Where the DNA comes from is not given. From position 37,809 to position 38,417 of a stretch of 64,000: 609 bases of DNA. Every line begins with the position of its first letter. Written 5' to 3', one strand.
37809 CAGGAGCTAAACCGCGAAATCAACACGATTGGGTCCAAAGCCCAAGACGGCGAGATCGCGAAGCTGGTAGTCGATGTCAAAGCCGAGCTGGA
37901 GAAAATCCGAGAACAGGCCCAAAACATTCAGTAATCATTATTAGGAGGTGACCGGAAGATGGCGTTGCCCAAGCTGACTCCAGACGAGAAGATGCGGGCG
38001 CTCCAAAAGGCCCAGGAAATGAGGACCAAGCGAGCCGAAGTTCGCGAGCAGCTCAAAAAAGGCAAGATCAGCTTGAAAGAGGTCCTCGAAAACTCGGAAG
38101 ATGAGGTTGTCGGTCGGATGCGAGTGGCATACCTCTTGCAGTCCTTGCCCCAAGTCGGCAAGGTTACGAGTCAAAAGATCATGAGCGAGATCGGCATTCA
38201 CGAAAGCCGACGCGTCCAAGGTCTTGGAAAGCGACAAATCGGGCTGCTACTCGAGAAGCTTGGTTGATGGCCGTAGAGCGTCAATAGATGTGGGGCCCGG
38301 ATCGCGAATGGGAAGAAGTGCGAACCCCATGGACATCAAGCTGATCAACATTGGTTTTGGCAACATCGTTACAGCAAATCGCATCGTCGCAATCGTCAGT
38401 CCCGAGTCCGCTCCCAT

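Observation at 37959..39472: mIHF-like nucleoid protein directly upstream of remA-gmk-rpoZ, combining actinobacterial and firmicute synteny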

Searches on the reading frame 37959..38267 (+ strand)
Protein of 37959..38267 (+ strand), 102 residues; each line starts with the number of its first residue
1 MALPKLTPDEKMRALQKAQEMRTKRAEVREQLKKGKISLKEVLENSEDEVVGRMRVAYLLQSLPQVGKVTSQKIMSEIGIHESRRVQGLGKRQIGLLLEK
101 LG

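Call 3: search_protein_families(library=pfam, proteins=[window:37959-38267:+], max_evalue=0.01)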
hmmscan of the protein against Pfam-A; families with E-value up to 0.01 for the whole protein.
window:37959-38267:+ (102 aa): 3 families
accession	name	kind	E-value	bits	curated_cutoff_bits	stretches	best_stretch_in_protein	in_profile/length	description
PF22525.1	H2TH_5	-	1.7e-25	89.3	27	1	32-100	1-70/71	S13-like H2TH domain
PF00416.27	Ribosomal_S13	-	0.0013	19.6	31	1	49-99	6-56/128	Ribosomal protein S13/S18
PF19101.5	DUF5788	-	0.0045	17.1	25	1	6-67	50-110/131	Family of unknown function (DUF5788)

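Call 4: search_protein_families(library=ncbifam, proteins=[window:37959-38267:+], max_evalue=0.01)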
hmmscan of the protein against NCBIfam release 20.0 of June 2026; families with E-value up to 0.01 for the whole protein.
window:37959-38267:+ (102 aa): 2 families
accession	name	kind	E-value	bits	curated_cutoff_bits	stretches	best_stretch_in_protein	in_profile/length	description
NF041260.1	actino_IHF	equivalog_domain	1e-36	125.5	60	1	2-101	1-101/102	integration host factor, actinobacterial type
NF033542.1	transpos_IS110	equivalog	0.0049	16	140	1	13-81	181-243/343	IS110 family RNA-guided transposase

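Call 7: find_homologous_proteins(query=window:37959-38267:+, max_evalue=0.001)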
Query window:37959-38267:+ (102 aa): 329 proteins with E <= 0.001 among 337 candidates; the best 120 are listed.
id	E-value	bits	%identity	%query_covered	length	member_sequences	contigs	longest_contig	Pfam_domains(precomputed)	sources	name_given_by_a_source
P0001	3.0e-51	189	94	100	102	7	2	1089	PF22525.2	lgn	-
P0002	8.1e-49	181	91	100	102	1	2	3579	PF22525.2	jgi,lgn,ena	-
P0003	1.7e-47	177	87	100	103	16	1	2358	PF22525.2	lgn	-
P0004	3.2e-47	176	88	100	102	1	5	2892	PF22525.2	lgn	-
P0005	4.5e-47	176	87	100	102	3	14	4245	PF22525.2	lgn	-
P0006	1.2e-46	174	86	100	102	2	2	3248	PF22525.2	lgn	-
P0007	8.4e-46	172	84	100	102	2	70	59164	PF22525.2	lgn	-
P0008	1.0e-45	171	84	100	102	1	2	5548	PF22525.2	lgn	-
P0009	1.0e-45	171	83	100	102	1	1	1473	PF22525.2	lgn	-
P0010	2.0e-45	170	85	100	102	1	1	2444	PF22525.2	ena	-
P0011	2.9e-45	170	84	100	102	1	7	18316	PF22525.2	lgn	-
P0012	2.5e-44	167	84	100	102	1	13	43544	PF22525.2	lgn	-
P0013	5.5e-44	166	80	100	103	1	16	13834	PF22525.2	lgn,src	-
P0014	1.2e-43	165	80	99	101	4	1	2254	PF22525.2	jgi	jgi:hypothetical protein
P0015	1.5e-43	164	81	100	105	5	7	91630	PF22525.2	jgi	-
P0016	2.2e-43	164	78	100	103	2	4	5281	PF22525.2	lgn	-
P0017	4.0e-43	163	79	100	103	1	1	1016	PF22525.2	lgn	-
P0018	5.7e-42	159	85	95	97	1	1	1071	PF22525.2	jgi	-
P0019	2.9e-41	157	75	99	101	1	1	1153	PF22525.2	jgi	jgi:hypothetical protein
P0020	8.5e-41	156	73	99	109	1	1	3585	PF22525.2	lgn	-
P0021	2.2e-40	154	75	100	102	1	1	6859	PF22525.2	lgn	-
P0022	4.3e-40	153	74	99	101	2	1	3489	PF22525.2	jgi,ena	-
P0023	6.4e-40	153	73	99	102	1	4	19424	PF22525.2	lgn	-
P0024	1.2e-39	152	74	99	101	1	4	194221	PF22525.2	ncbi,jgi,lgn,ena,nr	ncbi:MAG TPA: integration host factor [Firmicutes bacterium]|nr:integration host factor [Bacillota b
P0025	1.2e-39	152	74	100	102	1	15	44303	PF22525.2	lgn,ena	-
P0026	1.3e-39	152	76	100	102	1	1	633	PF22525.2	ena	-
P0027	1.5e-39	152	74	99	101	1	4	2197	PF22525.2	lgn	-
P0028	2.2e-39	151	76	99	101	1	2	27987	PF22525.2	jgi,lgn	jgi:hypothetical protein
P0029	2.8e-39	151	72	99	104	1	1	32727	PF22525.2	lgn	-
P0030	3.3e-39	150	73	99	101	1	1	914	PF22525.2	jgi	-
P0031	3.3e-39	150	75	99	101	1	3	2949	PF22525.2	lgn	-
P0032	4.1e-39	150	74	99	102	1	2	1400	PF22525.2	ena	-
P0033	5.9e-39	150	73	99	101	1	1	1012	PF22525.2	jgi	-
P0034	6.8e-39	149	74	99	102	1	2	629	PF22525.2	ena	-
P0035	8.6e-39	149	73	100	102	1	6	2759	PF22525.2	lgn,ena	-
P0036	8.8e-39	149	73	99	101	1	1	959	PF22525.2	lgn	-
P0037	8.8e-39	149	73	99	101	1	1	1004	PF22525.2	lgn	-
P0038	9.4e-39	149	75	99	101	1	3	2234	PF22525.2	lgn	-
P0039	1.2e-38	149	72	100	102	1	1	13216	PF22525.2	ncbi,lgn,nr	ncbi:MAG: hypothetical protein GX322_11320 [Firmicutes bacterium]|nr:hypothetical protein [Bacillota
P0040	1.4e-38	148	73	100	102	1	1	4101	PF22525.2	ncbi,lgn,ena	-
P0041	1.7e-38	148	72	99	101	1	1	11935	PF22525.2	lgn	-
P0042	1.8e-38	148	72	100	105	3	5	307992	PF22525.2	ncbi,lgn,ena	-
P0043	1.9e-38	148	72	99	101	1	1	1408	PF22525.2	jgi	-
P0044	2.0e-38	148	74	99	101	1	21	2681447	PF22525.2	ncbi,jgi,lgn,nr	ncbi:MAG TPA: integration host factor [Firmicutes bacterium]|jgi:hypothetical protein|nr:integration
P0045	2.6e-38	148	71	99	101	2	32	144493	PF22525.2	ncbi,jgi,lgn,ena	jgi:hypothetical protein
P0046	2.8e-38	148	74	99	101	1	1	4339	PF22525.2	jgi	-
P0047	3.2e-38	147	85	89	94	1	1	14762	PF22525.2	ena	-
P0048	3.9e-38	147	70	99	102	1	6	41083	PF22525.2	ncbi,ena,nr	ncbi:MAG: integration host factor [Firmicutes bacterium]|nr:integration host factor [Bacillota bacte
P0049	4.0e-38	147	74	100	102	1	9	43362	PF22525.2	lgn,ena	-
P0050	5.2e-38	147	75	100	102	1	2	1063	PF22525.2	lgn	-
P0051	5.5e-38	147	72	99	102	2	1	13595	PF22525.2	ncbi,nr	ncbi:MAG: hypothetical protein GX316_08880 [Firmicutes bacterium]|nr:hypothetical protein [Bacillota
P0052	5.6e-38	147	71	100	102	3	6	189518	PF22525.2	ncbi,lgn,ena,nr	ncbi:MAG TPA: integration host factor [Firmicutes bacterium]|nr:integration host factor [Bacillota b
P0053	5.8e-38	147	74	100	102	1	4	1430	PF22525.2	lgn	-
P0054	5.9e-38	146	70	99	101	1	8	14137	PF22525.2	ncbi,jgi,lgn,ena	ncbi:MAG: integration host factor, actinobacterial type [Limnochordia bacterium]|jgi:hypothetical pr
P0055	6.8e-38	146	73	100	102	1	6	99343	PF22525.2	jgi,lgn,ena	-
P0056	7.0e-38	146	76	100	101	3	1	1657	PF22525.2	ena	-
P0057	7.8e-38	146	71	100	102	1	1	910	PF22525.2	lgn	-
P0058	9.5e-38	146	75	100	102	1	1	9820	PF22525.2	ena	-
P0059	1.0e-37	146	73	100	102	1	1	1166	PF22525.2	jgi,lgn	-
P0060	1.0e-37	146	71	100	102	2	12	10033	PF22525.2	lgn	-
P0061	1.1e-37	146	74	99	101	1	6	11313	PF22525.2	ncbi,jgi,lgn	jgi:hypothetical protein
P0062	1.2e-37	145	75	100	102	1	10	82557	PF22525.2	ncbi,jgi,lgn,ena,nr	ncbi:MAG: integration host factor [Firmicutes bacterium]|jgi:hypothetical protein|nr:integration hos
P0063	1.3e-37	145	74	99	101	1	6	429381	PF22525.2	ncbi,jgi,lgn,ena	ncbi:MAG: integration host factor, actinobacterial type [Limnochordia bacterium]|jgi:hypothetical pr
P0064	1.4e-37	145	74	100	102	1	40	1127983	PF22525.2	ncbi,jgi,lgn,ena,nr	ncbi:MAG TPA: integration host factor [Firmicutes bacterium]|jgi:hypothetical protein|nr:MAG: integr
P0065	1.9e-37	145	74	100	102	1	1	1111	PF22525.2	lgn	-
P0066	2.6e-37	144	72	100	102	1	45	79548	PF22525.2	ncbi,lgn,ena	-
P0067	3.0e-37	144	73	100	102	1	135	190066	PF22525.2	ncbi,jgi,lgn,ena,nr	ncbi:MAG: integration host factor [Firmicutes bacterium]|jgi:hypothetical protein|nr:integration hos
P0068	3.0e-37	144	71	100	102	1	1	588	PF22525.2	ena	-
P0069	3.2e-37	144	73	100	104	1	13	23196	PF22525.2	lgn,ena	-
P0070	3.4e-37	144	71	100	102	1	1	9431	PF22525.2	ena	-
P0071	3.8e-37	144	73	100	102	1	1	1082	PF22525.2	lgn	-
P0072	3.9e-37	144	71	99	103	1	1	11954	PF22525.2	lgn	-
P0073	4.0e-37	144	72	100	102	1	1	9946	PF22525.2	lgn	-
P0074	4.1e-37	144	72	99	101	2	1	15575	PF22525.2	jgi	jgi:hypothetical protein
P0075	4.2e-37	144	71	100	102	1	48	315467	PF22525.2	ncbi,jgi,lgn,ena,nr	ncbi:MAG: integration host factor [Firmicutes bacterium]|jgi:hypothetical protein|nr:integration hos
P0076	5.4e-37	143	72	99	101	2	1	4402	PF22525.2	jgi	jgi:hypothetical protein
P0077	5.5e-37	143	70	100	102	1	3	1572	PF22525.2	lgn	-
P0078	6.0e-37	143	73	100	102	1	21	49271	PF22525.2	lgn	-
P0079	6.3e-37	143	72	100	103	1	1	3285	PF22525.2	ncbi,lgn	-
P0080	6.4e-37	143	72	100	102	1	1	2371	PF22525.2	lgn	-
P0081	7.1e-37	143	72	100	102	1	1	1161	PF22525.2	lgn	-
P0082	8.1e-37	143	71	100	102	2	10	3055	PF22525.2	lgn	-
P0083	9.6e-37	143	75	100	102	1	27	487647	PF22525.2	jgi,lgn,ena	-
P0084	9.9e-37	143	73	100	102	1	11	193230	PF22525.2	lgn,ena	-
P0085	1.0e-36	143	71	100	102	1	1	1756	PF22525.2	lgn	-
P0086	1.0e-36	143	71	100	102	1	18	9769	PF22525.2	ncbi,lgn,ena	-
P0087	1.1e-36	142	71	100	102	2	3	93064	PF22525.2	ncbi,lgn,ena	-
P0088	1.2e-36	142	74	94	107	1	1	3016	PF22525.2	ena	-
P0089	1.2e-36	142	75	100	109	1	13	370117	PF22525.2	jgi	-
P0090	1.3e-36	142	71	100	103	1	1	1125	PF22525.2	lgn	-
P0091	1.3e-36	142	73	100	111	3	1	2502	PF22525.2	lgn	-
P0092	1.4e-36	142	73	100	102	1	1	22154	PF22525.2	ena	-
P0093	1.5e-36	142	73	100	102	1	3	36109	PF22525.2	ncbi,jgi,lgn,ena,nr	ncbi:MAG: integration host factor [Firmicutes bacterium]|jgi:ribonuclease HI|nr:integration host fac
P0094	1.5e-36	142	71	100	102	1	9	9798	PF22525.2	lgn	-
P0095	1.5e-36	142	71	100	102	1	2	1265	PF22525.2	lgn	-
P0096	1.6e-36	142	73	100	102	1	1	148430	PF22525.2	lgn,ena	-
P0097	1.8e-36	142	71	99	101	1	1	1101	PF22525.2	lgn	-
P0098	1.8e-36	142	73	100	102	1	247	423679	PF22525.2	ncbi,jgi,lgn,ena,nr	ncbi:MAG TPA: integration host factor, actinobacterial type [Limnochordia bacterium]|jgi:hypothetica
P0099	1.9e-36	142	73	100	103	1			PF22525.2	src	-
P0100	2.0e-36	142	68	99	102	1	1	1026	PF22525.2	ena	-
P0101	2.1e-36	142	71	100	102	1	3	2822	PF22525.2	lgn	-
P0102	2.3e-36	141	67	100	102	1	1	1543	PF22525.2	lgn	-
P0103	2.4e-36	141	72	100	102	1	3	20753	PF22525.2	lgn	-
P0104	2.4e-36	141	74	100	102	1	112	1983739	PF22525.2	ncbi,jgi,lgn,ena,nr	ncbi:MAG: integration host factor [Firmicutes bacterium]|nr:integration host factor [Bacillota bacte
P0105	2.4e-36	141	73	100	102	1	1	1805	PF22525.2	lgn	-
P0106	2.6e-36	141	73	100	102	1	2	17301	PF22525.2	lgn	-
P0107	2.7e-36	141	70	100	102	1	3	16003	PF22525.2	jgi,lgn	-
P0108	2.7e-36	141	74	100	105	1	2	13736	PF22525.2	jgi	jgi:hypothetical protein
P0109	2.7e-36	141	74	100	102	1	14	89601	PF22525.2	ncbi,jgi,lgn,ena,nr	ncbi:MAG: integration host factor [Firmicutes bacterium]|nr:integration host factor [Bacillota bacte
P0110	2.8e-36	141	72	100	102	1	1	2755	PF22525.2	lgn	-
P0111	2.9e-36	141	73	100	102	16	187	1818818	PF22525.2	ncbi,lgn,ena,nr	ncbi:MAG: integration host factor, actinobacterial type [Limnochordia bacterium]|nr:integration host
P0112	3.0e-36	141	73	100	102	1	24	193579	PF22525.2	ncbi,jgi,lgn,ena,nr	ncbi:MAG TPA: integration host factor [Firmicutes bacterium]|jgi:hypothetical protein|nr:integration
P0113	3.0e-36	141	72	100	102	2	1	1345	PF22525.2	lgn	-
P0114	3.6e-36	141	72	100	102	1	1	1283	PF22525.2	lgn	-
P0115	3.7e-36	141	72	100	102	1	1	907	PF22525.2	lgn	-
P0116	3.9e-36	141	68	100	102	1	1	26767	PF22525.2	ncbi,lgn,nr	ncbi:MAG: integration host factor [Firmicutes bacterium]|nr:integration host factor [Bacillota bacte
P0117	4.0e-36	141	73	100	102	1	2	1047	PF22525.2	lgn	-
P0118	4.1e-36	141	71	100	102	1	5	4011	PF22525.2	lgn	-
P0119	4.4e-36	141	72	100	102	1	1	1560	PF22525.2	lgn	-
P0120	4.4e-36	140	73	100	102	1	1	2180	PF22525.2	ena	-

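Call 9: search_solved_structures(query=window:37959-38267:+, max_evalue=0.01, show_alignments=3)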
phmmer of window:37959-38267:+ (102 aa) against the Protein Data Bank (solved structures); distinct sequences matched with E-value up to 0.01: 2.
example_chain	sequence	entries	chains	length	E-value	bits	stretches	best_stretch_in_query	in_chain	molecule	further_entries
4itq_A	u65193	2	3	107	3.5e-25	91.2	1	1-99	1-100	Putative uncharacterized protein SCO1480 | SCO1480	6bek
6tob_A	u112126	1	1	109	3e-24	88.3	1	1-102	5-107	Integration host factor MIHF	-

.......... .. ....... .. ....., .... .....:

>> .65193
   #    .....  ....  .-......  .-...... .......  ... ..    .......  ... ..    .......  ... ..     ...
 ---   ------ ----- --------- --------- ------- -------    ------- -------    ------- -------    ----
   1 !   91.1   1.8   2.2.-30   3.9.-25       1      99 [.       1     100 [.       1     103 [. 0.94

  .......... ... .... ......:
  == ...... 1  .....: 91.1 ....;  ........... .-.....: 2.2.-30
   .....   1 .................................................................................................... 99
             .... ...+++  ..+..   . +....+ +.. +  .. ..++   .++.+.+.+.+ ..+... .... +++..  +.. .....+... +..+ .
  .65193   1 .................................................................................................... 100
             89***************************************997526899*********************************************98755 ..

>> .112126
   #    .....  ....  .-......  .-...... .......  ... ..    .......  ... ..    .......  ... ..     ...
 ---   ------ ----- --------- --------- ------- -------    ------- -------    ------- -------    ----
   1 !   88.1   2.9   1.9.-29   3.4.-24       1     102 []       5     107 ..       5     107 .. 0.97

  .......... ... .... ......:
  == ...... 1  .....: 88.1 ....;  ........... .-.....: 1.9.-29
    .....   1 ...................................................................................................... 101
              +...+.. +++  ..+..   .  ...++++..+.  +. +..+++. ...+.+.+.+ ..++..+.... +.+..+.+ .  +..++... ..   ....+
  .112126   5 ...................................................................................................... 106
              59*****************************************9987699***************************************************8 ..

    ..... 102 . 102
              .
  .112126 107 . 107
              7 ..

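Call 12: find_related_loci(query=A1, collection=genome_contigs, flank=6000)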
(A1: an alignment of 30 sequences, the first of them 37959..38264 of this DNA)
Query A1 (102 aa) in genome_contigs; peptide patterns used: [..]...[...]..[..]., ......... (x = any residue, [..] = any of these).
98 stretches matched a pattern; 70 encode a relative of the query (tblastn E <= 1e-3); 70 distinct loci.
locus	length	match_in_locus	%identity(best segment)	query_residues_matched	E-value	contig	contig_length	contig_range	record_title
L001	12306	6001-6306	86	1-102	2e-54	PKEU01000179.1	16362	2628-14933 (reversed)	MAG: bacterium isolate RSA8 c_000000000846, whole genome shotgun sequence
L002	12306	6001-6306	86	1-102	6e-54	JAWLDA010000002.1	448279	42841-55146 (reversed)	MAG: Limnochordia bacterium isolate 15dZY3.bin.78 NODE_23_length_448279_cov_8.667899, whole genome shotgun sequence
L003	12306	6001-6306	81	1-102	5e-51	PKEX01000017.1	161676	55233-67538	MAG: Clostridia bacterium isolate RSA5 c_000000000020, whole genome shotgun sequence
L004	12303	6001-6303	74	1-101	1e-46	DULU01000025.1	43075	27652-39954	MAG TPA_asm: Bacillota bacterium isolate AS04akNAM_18 15250_AS04, whole genome shotgun sequence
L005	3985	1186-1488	74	1-101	3e-46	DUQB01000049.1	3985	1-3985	MAG TPA_asm: Bacillota bacterium isolate AS08sgBPME_369 61804_AS08, whole genome shotgun sequence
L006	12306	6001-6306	73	1-102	3e-46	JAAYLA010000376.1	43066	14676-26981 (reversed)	MAG: Bacillota bacterium isolate AS15tlH2ME_115 184377_AS15, whole genome shotgun sequence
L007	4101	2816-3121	73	1-102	8e-46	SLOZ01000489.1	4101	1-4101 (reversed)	MAG: Limnochordia bacterium isolate CSSed165cm_473 CSSed16-5cm-120045, whole genome shotgun sequence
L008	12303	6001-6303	76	1-102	5e-46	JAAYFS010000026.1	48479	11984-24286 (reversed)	MAG: Bacillota bacterium isolate AS09scLD_10 181000_AS09, whole genome shotgun sequence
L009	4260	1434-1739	75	1-102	6e-46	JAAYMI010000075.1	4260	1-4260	MAG: Bacillota bacterium isolate AS20ysBPTH_179 38788_AS20, whole genome shotgun sequence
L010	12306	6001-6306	72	1-102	2e-45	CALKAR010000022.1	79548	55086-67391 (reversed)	MAG TPA_asm: uncultured Peptococcaceae bacterium isolate SRR6713631_bin.102_CONCOCT_v1.1_MAG genome assembly, contig: ER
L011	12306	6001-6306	71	1-102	2e-45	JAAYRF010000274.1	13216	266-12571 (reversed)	MAG: Bacillota bacterium isolate AS23ysBPME_168 216181_AS23, whole genome shotgun sequence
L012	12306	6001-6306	74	1-102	2e-45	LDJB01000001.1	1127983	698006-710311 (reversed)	MAG: Peptococcaceae bacterium 1109 scaffold00001, whole genome shotgun sequence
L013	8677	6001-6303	70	1-101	3e-45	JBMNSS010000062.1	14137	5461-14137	MAG: Limnochordia bacterium isolate SBF912SR2HQ0054 scaffold_18816_c1, whole genome shotgun sequence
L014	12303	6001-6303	74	1-101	9e-45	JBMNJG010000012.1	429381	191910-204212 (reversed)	MAG: Limnochordia bacterium isolate SBF912LR0HQ0069 contig_47222, whole genome shotgun sequence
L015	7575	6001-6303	71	1-101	6e-45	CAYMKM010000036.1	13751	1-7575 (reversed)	MAG TPA_asm: uncultured Clostridia bacterium isolate binchicken_co139_800 genome assembly, contig: NODE_9525_length_1375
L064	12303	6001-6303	59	1-101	7e-37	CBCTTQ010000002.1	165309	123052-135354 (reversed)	MAG TPA_asm: uncultured Peptococcaceae bacterium isolate SRR20550299_concoct_5 genome assembly, contig: ERZ24911538.64,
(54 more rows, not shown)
